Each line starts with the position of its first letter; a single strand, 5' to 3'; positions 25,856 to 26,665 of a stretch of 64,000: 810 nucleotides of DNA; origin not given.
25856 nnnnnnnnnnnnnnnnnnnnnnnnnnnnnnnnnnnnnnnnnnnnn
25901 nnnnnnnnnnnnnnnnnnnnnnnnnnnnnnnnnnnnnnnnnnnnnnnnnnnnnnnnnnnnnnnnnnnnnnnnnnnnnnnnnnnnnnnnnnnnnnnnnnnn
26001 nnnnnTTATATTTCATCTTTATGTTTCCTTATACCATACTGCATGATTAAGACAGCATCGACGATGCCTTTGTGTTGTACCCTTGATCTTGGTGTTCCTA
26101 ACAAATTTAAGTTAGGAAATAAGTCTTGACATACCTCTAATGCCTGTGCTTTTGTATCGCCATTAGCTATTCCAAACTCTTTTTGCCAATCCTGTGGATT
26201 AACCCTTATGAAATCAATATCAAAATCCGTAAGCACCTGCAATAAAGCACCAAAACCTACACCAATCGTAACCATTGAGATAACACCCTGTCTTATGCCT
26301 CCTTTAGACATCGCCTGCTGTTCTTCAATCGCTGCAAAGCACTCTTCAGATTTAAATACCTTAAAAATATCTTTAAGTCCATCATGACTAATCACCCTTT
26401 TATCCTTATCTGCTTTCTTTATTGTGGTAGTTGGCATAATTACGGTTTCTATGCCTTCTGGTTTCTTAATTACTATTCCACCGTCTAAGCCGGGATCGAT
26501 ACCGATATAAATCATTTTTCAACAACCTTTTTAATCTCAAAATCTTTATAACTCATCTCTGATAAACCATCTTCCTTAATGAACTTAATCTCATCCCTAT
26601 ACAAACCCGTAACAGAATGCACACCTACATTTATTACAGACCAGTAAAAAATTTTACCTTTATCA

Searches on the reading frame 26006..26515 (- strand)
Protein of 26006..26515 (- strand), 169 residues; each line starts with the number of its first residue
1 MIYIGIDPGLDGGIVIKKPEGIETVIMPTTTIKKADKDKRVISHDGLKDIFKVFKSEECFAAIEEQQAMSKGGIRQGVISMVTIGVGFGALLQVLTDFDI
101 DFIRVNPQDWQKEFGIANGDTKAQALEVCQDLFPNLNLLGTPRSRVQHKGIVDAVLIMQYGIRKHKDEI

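Call 4: search_protein_families(library=pfam, proteins=[window:26006-26515:-], max_evalue=0.01)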
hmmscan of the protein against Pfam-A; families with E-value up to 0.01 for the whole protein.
window:26006-26515:- (169 aa): 0 families

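Call 12: search_protein_families(library=phrogs, proteins=[window:26006-26515:-], max_evalue=0.001)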
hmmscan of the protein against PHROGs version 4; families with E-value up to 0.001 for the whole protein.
window:26006-26515:- (169 aa): 2 families
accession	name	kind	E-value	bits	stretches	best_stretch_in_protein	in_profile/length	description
phrog_1770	-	DNA, RNA and nucleotide metabolism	5.1e-26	92.5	1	1-166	4-152/158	Holliday junction resolvase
phrog_159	-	DNA, RNA and nucleotide metabolism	1.1e-06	28.9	1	1-166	88-251/330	RuvC-like Holliday junction resolvase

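Call 14: find_related_loci(query=window:26006-26515:-, collection=viral_contigs, flank=5000)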
Query window:26006-26515:- (169 aa) in viral_contigs; peptide patterns used: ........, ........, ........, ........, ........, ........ (x = any residue, [..] = any of these).
233 stretches matched a pattern; 161 encode a relative of the query (tblastn E <= 1e-3); the best 80 are kept; 80 distinct loci.
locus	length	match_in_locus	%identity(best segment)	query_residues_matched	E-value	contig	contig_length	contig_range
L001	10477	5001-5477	51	1-165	7e-49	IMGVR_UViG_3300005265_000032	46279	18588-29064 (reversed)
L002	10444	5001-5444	36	1-165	4e-26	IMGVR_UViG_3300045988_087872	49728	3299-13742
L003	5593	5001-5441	37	1-166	5e-26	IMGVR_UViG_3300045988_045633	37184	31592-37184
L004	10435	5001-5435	37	1-165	1e-25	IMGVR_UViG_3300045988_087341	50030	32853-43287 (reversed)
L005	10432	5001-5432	37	1-165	2e-25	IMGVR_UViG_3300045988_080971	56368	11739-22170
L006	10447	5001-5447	35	1-164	9e-25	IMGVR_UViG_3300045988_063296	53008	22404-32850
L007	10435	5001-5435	37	1-165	8e-25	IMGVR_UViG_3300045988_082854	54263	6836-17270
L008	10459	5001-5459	35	1-168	1e-24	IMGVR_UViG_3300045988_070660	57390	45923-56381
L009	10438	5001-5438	37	1-164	2e-24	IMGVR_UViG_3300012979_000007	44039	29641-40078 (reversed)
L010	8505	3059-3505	36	1-165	9e-24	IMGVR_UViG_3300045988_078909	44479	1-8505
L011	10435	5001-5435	36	1-165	2e-24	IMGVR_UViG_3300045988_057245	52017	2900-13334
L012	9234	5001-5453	35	1-166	3e-24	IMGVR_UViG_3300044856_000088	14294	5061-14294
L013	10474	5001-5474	35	1-165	3e-24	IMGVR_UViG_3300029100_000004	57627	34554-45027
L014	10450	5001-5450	35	1-165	2e-23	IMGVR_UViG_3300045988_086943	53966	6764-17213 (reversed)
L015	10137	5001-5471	34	1-164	1e-23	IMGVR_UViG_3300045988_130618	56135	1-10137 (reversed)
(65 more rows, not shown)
